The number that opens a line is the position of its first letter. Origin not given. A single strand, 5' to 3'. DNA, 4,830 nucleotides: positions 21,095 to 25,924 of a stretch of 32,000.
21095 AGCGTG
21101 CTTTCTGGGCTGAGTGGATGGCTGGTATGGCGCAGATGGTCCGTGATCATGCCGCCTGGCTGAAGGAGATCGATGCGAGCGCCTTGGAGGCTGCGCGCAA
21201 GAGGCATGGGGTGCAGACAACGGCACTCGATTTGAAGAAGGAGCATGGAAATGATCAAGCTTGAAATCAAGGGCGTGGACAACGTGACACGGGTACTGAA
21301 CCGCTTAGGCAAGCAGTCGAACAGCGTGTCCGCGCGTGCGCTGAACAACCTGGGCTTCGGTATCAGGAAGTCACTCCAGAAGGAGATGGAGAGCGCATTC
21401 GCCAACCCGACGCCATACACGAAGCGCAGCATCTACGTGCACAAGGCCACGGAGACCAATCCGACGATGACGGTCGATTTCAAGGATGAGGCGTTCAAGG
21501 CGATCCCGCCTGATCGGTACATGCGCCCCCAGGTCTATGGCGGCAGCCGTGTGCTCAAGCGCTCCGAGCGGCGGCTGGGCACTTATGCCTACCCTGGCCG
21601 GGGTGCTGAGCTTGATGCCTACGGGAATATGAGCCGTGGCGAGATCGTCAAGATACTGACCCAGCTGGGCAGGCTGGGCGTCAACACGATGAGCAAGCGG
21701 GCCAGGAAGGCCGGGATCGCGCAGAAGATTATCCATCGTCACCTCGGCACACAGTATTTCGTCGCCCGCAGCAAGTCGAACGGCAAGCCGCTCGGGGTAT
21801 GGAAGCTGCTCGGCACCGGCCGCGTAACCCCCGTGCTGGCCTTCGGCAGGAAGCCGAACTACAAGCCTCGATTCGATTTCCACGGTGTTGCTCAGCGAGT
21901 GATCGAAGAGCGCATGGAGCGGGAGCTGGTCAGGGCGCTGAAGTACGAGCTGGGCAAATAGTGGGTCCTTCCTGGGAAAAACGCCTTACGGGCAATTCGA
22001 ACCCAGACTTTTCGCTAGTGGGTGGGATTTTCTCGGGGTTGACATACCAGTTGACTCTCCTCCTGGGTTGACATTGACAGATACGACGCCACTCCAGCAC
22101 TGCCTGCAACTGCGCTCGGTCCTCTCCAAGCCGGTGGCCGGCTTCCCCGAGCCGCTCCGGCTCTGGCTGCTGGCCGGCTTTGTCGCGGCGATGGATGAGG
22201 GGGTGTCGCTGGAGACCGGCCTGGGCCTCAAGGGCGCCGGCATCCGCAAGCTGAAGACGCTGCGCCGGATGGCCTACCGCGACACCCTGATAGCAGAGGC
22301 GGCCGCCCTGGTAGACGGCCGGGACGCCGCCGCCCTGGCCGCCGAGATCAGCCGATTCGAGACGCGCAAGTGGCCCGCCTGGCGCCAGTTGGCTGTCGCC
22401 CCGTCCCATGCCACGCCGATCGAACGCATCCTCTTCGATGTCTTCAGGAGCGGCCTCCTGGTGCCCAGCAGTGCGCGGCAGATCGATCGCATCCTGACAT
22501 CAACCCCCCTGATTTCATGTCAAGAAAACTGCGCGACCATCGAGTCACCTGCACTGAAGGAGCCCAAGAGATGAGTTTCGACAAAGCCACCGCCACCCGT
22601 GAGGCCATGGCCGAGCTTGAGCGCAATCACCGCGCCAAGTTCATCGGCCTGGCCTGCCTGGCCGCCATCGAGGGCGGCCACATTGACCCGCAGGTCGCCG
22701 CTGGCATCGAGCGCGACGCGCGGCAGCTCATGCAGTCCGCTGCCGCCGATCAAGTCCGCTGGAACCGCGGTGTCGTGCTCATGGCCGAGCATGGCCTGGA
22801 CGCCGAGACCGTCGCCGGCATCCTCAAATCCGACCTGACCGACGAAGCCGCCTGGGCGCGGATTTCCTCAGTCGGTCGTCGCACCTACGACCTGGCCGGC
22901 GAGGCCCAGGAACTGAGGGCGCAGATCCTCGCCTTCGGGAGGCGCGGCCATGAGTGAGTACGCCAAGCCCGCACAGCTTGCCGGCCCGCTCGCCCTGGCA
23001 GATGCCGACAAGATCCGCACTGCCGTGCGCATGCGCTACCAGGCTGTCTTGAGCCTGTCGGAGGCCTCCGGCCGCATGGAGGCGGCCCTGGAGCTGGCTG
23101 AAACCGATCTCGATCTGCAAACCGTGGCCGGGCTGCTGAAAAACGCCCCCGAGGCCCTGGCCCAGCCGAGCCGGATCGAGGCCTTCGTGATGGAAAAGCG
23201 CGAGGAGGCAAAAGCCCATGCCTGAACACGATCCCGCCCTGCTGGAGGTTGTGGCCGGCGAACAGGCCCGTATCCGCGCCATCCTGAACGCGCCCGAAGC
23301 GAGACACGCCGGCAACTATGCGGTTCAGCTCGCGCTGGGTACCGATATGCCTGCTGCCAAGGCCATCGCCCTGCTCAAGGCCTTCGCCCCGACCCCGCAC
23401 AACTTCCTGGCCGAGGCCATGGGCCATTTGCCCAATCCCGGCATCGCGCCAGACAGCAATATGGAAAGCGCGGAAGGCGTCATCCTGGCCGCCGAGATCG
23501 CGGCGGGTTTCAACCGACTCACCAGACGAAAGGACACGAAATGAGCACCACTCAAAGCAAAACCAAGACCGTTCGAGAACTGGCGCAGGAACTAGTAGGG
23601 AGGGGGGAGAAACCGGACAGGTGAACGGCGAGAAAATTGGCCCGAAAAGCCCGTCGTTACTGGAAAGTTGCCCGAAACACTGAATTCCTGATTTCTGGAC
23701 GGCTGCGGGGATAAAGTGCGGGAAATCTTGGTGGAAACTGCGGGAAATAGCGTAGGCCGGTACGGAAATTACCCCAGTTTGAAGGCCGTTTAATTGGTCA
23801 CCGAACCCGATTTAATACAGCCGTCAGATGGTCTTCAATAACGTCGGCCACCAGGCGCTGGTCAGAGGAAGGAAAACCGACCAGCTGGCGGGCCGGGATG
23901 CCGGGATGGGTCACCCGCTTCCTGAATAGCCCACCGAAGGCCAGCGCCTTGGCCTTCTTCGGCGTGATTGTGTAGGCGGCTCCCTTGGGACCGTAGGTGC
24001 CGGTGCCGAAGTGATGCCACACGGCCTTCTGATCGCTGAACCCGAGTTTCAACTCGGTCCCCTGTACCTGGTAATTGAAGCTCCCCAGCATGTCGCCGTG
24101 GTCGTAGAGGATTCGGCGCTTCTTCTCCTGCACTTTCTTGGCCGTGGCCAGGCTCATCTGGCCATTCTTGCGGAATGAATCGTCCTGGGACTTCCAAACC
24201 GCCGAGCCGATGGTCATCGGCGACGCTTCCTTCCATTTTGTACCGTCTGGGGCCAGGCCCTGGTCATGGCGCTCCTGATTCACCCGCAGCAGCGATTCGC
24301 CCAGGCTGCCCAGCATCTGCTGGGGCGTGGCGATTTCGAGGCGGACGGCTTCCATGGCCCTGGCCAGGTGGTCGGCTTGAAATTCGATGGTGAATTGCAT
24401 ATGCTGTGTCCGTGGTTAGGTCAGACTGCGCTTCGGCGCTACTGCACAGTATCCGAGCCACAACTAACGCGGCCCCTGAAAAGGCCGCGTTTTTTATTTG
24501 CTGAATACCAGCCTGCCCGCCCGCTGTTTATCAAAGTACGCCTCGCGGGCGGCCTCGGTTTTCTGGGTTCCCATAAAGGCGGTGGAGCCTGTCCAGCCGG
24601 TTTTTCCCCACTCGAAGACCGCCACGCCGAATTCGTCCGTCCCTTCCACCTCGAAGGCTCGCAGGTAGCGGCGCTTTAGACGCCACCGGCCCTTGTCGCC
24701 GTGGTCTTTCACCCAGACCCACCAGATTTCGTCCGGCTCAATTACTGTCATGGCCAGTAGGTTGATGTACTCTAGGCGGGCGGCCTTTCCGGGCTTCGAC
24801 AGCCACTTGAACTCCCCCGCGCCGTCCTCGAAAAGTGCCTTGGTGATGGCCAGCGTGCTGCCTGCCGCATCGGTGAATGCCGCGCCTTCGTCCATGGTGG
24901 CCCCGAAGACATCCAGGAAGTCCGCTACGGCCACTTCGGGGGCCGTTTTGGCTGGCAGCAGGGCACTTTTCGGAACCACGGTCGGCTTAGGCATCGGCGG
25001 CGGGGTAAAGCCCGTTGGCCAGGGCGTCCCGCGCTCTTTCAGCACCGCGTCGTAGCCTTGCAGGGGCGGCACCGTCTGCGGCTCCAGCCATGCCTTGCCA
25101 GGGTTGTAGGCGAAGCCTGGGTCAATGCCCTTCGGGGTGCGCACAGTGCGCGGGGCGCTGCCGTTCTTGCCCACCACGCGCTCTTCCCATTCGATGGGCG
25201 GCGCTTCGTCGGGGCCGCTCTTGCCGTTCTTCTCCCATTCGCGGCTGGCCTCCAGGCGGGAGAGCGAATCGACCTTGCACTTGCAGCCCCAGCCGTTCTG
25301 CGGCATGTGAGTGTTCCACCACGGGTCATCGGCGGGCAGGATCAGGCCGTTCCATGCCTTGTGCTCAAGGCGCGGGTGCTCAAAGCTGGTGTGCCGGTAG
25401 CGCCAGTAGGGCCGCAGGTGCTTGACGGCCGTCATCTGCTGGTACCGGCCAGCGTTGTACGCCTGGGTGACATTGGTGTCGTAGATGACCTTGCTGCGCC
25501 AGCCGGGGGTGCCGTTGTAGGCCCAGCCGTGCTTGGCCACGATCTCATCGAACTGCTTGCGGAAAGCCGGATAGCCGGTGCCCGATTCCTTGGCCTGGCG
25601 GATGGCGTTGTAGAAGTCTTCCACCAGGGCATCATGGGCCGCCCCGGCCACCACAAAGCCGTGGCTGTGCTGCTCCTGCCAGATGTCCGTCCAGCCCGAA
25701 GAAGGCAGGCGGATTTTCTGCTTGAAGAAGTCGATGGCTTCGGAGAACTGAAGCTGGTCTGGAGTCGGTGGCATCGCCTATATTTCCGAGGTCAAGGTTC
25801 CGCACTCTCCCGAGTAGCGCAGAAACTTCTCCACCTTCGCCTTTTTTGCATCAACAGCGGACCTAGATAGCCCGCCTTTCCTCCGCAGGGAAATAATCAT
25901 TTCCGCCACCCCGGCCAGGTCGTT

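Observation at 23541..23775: Mu-like transposable-phage terminus inserted inside a gene of the tRNA-Ala island (nested mobile elements)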

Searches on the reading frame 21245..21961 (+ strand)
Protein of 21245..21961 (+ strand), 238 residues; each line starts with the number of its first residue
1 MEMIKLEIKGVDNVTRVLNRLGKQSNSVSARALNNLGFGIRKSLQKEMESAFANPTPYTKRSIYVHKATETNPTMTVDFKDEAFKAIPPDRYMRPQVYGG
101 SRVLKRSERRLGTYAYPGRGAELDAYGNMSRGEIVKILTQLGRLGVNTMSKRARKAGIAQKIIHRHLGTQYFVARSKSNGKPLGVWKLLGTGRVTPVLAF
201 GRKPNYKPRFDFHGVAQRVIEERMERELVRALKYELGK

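Call 6: search_protein_families(library=pfam, proteins=[window:21245-21961:+], max_evalue=0.01)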
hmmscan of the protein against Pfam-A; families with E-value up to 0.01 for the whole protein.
window:21245-21961:+ (238 aa): 1 family
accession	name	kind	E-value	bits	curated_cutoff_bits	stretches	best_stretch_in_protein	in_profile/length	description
PF06763.17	Minor_tail_Z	-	0.00068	20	23.9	0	8-236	1-184/190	Prophage minor tail protein Z (GPZ)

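Call 74: search_protein_families(library=phrogs, proteins=[window:21245-21961:+], max_evalue=0.001)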
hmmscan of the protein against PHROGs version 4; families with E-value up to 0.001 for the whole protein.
window:21245-21961:+ (238 aa): 5 families
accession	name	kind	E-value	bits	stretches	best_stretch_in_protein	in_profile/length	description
phrog_1924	-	tail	8.1e-60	203.6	1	3-235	1-232/237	minor tail protein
phrog_27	-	connector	1e-08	36.4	1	1-236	8-186/199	tail completion or Neck1 protein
phrog_5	-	connector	1.6e-06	29.1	1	1-85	88-167/239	tail completion or Neck1 protein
phrog_29138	-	unknown function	1.1e-05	26.2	1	86-220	9-150/170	-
phrog_4688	-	tail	0.00058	20.8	1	1-73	1-74/237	minor tail protein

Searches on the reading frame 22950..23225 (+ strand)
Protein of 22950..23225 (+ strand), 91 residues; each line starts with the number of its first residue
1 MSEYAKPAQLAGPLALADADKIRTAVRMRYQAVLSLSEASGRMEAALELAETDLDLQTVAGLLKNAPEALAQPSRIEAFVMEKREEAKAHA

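Call 64: find_encoding_contigs(protein=window:22950-23225:+, flank=10000, max_places=10)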
Protein window:22950-23225:+ (91 aa): 4 contigs read that carry it; 3 places shown.
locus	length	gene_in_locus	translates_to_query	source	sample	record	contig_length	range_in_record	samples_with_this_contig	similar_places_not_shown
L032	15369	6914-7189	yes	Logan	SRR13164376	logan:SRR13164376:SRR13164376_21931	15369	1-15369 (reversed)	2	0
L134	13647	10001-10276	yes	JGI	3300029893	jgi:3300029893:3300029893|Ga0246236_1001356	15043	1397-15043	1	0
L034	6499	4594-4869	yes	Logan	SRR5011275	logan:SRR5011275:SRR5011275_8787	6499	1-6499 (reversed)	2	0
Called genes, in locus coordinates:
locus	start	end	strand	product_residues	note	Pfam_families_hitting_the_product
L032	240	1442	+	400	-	PF13356:Arm-DNA-bind_3, PF22022:Phage_int_M, PF00589:Phage_integrase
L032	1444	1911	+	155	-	-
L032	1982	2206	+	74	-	PF05930:Phage_AlpA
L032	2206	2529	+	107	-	-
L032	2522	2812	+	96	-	-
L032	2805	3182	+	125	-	-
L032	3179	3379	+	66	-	-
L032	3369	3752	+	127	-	-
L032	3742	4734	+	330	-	PF13481:AAA_25, PF13936:HTH_38 (faint)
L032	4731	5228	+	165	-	-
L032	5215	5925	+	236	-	-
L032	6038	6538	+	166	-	-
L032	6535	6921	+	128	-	-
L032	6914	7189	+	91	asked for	-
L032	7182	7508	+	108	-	-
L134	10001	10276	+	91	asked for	-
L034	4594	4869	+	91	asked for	-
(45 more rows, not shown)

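Call 74: search_protein_families(library=phrogs, proteins=[window:22950-23225:+], max_evalue=0.001)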
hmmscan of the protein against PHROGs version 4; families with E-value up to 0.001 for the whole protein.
window:22950-23225:+ (91 aa): 0 families

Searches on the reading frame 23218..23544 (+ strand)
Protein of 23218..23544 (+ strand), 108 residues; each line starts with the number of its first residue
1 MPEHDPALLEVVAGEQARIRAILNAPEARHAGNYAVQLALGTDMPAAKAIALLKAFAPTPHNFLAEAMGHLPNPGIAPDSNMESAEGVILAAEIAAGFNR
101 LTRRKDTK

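Call 18: find_encoding_contigs(protein=window:23218-23544:+, flank=10000, max_places=10)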
Protein window:23218-23544:+ (108 aa): 4 contigs read that carry it; 3 places shown.
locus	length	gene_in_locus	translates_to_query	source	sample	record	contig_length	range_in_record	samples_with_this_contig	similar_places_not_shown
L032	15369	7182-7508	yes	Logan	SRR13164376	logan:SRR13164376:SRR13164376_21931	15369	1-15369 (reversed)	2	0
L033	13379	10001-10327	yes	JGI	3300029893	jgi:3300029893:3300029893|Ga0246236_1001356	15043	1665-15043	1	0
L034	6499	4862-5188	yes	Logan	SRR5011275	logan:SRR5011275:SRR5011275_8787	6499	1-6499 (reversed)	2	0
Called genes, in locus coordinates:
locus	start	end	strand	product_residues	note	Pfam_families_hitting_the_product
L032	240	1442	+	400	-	PF13356:Arm-DNA-bind_3, PF22022:Phage_int_M, PF00589:Phage_integrase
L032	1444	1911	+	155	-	-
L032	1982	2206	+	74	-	PF05930:Phage_AlpA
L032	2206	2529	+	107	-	-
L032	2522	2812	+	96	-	-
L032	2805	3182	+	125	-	-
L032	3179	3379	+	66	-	-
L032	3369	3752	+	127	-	-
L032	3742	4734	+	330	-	PF13481:AAA_25, PF13936:HTH_38 (faint)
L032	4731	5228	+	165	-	-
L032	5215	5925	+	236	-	-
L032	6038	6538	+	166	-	-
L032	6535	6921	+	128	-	-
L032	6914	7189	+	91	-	-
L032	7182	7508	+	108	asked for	-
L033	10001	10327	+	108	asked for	-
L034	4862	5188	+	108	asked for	-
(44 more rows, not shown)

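Call 74: search_protein_families(library=phrogs, proteins=[window:23218-23544:+], max_evalue=0.001)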
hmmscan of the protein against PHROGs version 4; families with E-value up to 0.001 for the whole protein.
window:23218-23544:+ (108 aa): 2 families
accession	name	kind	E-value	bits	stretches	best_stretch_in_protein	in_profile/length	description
phrog_6382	-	unknown function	2.5e-11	44.6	1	13-95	102-190/201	-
phrog_17040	-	head and packaging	0.00054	21.7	1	10-93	14-93/129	head maturation protease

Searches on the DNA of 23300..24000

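Call 77: search_rna_families(source=window, start=23300, end=24000, threshold=evalue, max_evalue=1)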
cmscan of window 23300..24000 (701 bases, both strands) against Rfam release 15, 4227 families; matches with E-value up to 1: 0.
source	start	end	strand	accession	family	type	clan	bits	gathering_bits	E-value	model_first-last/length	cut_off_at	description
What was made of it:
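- Tried and rejected: Rfam found no RNA family at the end (call 77).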

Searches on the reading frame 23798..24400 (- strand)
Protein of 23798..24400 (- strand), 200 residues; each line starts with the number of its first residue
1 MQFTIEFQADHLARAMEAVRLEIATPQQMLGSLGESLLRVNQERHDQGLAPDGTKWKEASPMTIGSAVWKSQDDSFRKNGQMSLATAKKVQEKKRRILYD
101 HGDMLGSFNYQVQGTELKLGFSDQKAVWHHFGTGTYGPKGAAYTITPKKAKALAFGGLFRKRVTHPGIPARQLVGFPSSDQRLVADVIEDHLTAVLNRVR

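Call 5: search_protein_families(library=pfam, proteins=[window:23798-24400:-], max_evalue=0.01)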
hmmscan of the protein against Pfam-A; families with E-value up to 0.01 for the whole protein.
window:23798-24400:- (200 aa): 1 family
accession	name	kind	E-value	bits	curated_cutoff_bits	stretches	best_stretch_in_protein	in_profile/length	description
PF05069.18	Phage_tail_S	-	6.8e-16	58.9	24.3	1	11-192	5-147/148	Phage virion morphogenesis family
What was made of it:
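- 23798..24400 (-): Virion morphogenesis protein (Mu G-like, Phage_tail_S), the last gene before the end. Pfam 6.8e-16 (call 5).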

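Call 10: find_encoding_contigs(protein=window:23798-24400:-, flank=10000, max_places=10)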
Protein window:23798-24400:- (200 aa): 20 contigs read that carry it; 10 places shown.
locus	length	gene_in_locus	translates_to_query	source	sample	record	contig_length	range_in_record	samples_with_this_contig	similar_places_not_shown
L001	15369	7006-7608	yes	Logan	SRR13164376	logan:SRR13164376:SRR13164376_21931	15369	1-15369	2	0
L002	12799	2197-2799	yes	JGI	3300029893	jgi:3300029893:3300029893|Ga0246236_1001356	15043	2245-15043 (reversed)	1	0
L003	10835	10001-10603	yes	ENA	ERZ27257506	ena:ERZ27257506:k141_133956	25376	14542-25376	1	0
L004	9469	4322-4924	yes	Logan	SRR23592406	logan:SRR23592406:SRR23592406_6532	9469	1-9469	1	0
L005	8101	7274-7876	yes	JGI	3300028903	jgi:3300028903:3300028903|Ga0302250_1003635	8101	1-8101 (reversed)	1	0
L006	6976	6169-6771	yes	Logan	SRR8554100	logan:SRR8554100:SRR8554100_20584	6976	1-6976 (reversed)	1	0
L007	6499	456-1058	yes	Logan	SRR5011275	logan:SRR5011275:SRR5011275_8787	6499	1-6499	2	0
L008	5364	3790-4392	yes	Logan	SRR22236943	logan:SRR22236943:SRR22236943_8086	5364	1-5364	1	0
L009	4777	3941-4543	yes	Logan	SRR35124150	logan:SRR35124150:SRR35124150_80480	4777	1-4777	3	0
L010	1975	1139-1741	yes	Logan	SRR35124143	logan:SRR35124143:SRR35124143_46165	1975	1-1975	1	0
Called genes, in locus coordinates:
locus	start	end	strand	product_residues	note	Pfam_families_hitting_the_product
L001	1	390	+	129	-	?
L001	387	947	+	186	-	PF03245:Phage_lysis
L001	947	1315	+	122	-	PF04513:Baculo_PEP_C (weak), PF06825:HSBP1 (faint)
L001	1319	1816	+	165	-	PF08822:DUF1804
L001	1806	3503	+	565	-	-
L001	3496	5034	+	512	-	PF06074:Portal_Mu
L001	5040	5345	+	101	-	-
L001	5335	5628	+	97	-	-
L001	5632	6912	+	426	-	PF04233:Phage_Mu_F, PF18810:PBECR2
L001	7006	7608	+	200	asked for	PF05069:Phage_tail_S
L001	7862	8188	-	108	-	-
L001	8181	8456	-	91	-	-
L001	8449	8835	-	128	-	-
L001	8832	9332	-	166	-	-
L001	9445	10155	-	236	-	-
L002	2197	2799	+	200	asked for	PF05069:Phage_tail_S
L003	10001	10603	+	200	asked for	PF05069:Phage_tail_S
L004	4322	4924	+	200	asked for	PF05069:Phage_tail_S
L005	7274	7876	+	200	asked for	PF05069:Phage_tail_S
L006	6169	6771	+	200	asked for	PF05069:Phage_tail_S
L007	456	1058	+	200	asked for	PF05069:Phage_tail_S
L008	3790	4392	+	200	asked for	PF05069:Phage_tail_S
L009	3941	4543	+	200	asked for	PF05069:Phage_tail_S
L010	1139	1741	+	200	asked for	PF05069:Phage_tail_S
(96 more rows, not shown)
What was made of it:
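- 23798..24400 (-): The identical protein occurs on 20 contigs in different contexts (call 10).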

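Call 52: find_related_loci(query=A3, collection=viral_contigs, flank=2500)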
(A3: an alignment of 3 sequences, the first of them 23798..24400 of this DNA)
Query A3 (200 aa) in viral_contigs; peptide patterns used: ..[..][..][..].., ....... (x = any residue, [..] = any of these).
91 stretches matched a pattern; 25 encode a relative of the query (tblastn E <= 1e-3); 25 distinct loci.
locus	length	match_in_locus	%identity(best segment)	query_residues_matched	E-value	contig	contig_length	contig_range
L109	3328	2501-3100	100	1-200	2e-139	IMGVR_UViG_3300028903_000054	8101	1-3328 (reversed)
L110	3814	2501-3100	99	1-200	2e-137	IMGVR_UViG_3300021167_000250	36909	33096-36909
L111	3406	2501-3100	98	1-200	5e-136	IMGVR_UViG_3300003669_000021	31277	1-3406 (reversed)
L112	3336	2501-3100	93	1-200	7e-130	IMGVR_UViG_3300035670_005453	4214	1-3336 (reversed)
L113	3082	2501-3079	73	1-200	4e-98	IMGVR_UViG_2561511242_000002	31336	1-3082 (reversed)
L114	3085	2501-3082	71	1-200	3e-95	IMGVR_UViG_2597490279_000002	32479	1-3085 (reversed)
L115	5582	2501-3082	71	1-200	8e-95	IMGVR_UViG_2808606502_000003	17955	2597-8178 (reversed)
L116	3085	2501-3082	71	1-200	6e-94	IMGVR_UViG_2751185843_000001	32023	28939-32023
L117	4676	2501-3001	63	1-200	3e-78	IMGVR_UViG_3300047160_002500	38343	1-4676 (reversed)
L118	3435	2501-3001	63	1-200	3e-78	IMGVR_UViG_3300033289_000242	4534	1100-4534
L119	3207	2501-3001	64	1-200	1e-77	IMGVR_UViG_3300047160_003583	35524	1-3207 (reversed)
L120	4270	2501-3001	63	1-200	2e-77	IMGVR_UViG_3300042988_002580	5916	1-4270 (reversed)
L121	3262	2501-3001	62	1-200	8e-76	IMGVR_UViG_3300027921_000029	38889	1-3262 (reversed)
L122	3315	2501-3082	54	1-199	5e-62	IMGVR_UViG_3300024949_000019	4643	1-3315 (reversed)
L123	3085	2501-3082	54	1-199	5e-62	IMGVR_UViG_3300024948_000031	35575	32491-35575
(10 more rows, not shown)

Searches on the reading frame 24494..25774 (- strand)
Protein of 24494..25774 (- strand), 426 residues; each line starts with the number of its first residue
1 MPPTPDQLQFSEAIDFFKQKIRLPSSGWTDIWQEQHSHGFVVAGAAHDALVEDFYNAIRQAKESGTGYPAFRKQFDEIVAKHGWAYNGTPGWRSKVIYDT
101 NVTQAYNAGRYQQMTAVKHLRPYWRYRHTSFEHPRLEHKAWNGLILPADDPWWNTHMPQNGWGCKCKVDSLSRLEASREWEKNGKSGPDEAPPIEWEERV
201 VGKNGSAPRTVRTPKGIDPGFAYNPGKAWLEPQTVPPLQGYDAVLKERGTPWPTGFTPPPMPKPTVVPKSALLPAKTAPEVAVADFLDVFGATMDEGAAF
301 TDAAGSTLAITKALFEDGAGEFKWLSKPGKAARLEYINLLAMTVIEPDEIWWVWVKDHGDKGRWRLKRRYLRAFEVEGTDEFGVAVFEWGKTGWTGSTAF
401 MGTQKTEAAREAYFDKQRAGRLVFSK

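Call 5: search_protein_families(library=pfam, proteins=[window:24494-25774:-], max_evalue=0.01)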
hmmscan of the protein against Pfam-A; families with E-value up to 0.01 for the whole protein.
window:24494-25774:- (426 aa): 2 families
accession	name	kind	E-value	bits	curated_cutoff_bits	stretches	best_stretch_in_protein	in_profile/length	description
PF18810.6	PBECR2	-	1.5e-26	93.4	27.1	1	285-424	1-119/120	phage-Barnase-EndoU-ColicinE5/D-RelE like nuclease2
PF04233.19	Phage_Mu_F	-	5.7e-18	66.1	29.6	1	54-168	3-111/112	Phage Mu protein F like protein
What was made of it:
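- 24494..25774 (-): MuF-like minor head protein with a C-terminal PBECR2 nuclease-like domain. Pfam (call 5).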
